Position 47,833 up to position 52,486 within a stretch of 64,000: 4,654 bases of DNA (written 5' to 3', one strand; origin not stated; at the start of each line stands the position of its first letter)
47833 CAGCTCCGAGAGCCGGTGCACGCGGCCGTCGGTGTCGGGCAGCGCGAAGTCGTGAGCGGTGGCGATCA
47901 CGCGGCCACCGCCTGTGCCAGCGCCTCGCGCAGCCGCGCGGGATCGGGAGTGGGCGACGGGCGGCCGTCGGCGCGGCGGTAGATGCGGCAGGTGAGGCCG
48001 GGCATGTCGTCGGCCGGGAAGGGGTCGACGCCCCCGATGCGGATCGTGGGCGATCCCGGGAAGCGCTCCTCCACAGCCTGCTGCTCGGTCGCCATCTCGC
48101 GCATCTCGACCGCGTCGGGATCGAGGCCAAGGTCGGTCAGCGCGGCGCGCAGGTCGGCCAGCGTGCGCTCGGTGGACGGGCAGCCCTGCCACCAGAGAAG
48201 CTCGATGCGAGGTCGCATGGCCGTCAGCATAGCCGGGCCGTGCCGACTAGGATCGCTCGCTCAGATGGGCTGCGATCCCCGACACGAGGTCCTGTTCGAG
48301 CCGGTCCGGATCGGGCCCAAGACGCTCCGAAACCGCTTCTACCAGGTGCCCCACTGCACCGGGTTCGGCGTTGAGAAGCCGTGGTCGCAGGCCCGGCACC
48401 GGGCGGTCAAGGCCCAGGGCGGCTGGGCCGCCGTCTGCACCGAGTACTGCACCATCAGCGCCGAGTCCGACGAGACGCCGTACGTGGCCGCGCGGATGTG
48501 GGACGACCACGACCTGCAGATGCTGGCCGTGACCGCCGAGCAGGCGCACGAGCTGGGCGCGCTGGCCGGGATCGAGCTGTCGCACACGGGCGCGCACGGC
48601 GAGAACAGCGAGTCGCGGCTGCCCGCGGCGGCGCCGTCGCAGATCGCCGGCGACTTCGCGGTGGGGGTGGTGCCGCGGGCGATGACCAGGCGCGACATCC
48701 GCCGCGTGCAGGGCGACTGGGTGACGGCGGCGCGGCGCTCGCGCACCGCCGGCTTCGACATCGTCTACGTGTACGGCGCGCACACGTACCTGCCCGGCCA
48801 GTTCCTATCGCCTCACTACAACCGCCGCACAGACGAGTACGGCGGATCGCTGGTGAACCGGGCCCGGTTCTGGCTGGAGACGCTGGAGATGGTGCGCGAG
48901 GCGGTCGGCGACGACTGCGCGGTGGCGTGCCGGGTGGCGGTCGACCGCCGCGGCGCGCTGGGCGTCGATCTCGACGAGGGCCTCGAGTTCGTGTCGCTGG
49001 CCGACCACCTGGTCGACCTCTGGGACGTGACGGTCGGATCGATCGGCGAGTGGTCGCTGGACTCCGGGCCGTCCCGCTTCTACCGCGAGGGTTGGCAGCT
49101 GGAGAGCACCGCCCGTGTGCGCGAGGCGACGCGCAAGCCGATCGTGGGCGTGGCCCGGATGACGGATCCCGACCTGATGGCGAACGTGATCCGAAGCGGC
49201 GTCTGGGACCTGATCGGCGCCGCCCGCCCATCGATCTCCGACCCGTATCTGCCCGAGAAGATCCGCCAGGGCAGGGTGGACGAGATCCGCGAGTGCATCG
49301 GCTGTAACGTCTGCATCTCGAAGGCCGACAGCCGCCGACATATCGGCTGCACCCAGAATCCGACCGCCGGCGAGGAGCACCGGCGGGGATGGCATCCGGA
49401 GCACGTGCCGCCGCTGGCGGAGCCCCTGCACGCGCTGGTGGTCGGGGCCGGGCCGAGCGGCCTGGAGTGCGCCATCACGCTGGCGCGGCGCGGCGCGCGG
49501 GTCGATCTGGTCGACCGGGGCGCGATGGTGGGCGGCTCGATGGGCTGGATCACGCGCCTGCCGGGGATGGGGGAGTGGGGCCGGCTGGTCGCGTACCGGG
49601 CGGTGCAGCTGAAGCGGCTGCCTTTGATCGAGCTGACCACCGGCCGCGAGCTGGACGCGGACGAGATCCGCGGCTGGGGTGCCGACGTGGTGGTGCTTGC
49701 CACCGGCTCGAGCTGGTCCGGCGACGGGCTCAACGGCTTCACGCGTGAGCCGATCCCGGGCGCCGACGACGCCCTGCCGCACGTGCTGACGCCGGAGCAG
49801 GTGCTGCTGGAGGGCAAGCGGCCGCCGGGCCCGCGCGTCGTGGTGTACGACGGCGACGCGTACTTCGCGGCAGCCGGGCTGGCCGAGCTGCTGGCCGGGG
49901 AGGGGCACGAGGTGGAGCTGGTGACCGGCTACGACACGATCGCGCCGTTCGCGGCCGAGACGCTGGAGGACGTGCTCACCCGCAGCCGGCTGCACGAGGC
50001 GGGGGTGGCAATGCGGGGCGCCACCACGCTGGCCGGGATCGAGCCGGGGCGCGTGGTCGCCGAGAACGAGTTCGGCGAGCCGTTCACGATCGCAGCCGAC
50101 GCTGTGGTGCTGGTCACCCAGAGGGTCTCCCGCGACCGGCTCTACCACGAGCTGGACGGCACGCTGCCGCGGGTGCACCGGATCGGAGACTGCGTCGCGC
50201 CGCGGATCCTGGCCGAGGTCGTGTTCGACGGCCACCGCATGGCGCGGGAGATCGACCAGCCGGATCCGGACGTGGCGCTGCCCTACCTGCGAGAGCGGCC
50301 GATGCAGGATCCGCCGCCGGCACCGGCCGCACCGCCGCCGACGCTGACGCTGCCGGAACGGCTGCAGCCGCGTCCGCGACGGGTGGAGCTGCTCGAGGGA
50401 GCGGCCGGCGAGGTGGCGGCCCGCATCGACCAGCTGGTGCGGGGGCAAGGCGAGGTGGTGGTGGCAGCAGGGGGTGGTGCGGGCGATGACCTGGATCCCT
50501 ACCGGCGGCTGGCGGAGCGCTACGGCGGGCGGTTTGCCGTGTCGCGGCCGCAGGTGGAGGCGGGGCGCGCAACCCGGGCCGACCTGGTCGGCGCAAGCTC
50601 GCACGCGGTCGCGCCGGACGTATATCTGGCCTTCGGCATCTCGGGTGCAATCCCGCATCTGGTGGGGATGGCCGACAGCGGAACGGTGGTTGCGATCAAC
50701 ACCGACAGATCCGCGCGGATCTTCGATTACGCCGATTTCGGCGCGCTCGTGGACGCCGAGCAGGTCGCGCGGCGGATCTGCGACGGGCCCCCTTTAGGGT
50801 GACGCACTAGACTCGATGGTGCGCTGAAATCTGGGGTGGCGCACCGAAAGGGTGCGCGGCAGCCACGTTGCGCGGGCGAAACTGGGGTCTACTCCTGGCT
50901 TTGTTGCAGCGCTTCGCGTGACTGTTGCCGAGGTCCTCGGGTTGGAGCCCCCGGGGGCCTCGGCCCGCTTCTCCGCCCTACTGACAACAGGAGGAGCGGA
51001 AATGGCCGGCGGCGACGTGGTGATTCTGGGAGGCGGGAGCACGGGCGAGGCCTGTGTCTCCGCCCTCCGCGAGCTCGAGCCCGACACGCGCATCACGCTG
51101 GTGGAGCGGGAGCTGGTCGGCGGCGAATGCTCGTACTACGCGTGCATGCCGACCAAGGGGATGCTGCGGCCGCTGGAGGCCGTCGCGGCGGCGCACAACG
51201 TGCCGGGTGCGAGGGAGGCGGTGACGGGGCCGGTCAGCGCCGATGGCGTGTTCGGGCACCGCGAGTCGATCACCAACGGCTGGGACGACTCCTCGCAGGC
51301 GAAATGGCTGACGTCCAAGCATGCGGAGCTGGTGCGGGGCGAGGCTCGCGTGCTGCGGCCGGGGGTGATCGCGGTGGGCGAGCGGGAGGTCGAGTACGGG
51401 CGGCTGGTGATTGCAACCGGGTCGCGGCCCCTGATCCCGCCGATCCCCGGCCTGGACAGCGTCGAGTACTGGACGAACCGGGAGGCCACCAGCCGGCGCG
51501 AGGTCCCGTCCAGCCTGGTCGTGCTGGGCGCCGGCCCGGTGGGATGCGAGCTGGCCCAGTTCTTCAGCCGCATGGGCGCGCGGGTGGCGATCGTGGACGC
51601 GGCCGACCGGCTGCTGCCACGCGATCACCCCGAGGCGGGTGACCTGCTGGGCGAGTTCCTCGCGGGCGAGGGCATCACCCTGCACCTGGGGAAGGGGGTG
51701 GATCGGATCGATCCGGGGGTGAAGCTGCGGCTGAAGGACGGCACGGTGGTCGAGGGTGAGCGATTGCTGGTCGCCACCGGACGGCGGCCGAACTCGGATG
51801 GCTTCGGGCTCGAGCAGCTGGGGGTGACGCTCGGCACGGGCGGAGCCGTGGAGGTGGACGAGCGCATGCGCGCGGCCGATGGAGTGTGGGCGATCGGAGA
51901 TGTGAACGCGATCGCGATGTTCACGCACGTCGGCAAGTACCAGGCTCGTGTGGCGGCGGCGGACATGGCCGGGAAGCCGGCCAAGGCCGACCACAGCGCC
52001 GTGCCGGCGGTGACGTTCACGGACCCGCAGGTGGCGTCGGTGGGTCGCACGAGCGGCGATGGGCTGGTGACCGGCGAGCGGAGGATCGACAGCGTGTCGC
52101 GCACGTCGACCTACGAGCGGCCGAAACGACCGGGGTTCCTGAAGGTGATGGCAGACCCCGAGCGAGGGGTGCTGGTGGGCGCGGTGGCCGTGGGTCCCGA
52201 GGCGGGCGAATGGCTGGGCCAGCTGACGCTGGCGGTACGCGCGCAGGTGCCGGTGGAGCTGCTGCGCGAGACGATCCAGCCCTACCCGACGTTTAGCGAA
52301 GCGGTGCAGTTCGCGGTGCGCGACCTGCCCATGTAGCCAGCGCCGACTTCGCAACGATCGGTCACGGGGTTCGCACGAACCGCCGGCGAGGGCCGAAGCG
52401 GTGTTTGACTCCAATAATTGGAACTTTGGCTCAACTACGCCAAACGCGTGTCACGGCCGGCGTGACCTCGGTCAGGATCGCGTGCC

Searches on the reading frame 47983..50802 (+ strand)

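Call 73: search_protein_families(library=pfam, proteins=[window:47983-50802:+], max_evalue=0.00001)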
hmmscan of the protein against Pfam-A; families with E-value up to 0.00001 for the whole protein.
window:47983-50802:+ (939 aa): 7 families
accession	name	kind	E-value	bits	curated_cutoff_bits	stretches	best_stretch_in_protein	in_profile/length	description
PF00724.26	Oxidored_FMN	-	1.5e-76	258.3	27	1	104-433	2-341/342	NADH:flavin oxidoreductase / NADH oxidase family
PF00766.25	ETF_alpha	-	4.8e-19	68.5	27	1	824-896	6-80/81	Electron transfer flavoprotein FAD-binding domain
PF07992.20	Pyr_redox_2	-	6.8e-15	55.7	26.1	1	485-721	4-244/291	Pyridine nucleotide-disulphide oxidoreductase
PF22620.2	OYE-like_second_a-b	-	9.4e-13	48.8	25.5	1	602-724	1-121/128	OYE-like second alpha/beta domain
PF00070.33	Pyr_redox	-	9.1e-08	32.9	22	0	483-516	1-34/82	Pyridine nucleotide-disulphide oxidoreductase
PF13450.12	NAD_binding_8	-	9.8e-07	29.4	21.9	1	486-521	1-36/68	NAD(P)-binding Rossmann-like domain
PF12831.13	FAD_oxidored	-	2.5e-06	27.5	27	1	485-532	3-50/416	FAD dependent oxidoreductase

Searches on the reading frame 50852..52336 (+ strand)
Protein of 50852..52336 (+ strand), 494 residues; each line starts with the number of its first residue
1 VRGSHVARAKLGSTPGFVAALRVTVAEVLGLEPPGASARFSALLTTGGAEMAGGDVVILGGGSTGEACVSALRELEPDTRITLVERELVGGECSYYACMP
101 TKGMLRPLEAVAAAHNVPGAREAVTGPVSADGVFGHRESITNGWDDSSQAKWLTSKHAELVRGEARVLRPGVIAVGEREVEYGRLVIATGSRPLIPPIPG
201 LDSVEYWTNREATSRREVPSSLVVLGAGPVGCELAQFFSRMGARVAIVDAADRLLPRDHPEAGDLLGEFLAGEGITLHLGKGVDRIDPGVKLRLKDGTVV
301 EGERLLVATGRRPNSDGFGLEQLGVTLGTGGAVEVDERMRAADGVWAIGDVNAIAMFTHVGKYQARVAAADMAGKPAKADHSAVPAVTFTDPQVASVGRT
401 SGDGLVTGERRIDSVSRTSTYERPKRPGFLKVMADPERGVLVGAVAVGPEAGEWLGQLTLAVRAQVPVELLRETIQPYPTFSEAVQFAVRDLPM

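Call 73: search_protein_families(library=pfam, proteins=[window:50852-52336:+], max_evalue=0.00001)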
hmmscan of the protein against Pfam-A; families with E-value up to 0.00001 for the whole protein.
window:50852-52336:+ (494 aa): 3 families
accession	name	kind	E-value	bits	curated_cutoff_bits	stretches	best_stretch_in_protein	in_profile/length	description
PF07992.20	Pyr_redox_2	-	3.7e-58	197.7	26.1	1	55-364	2-290/291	Pyridine nucleotide-disulphide oxidoreductase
PF02852.28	Pyr_redox_dim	-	1.4e-19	70.8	25.3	1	384-486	1-107/110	Pyridine nucleotide-disulphide oxidoreductase, dimerisation domain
PF00070.33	Pyr_redox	-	2e-16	60.7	22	1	222-289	2-69/82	Pyridine nucleotide-disulphide oxidoreductase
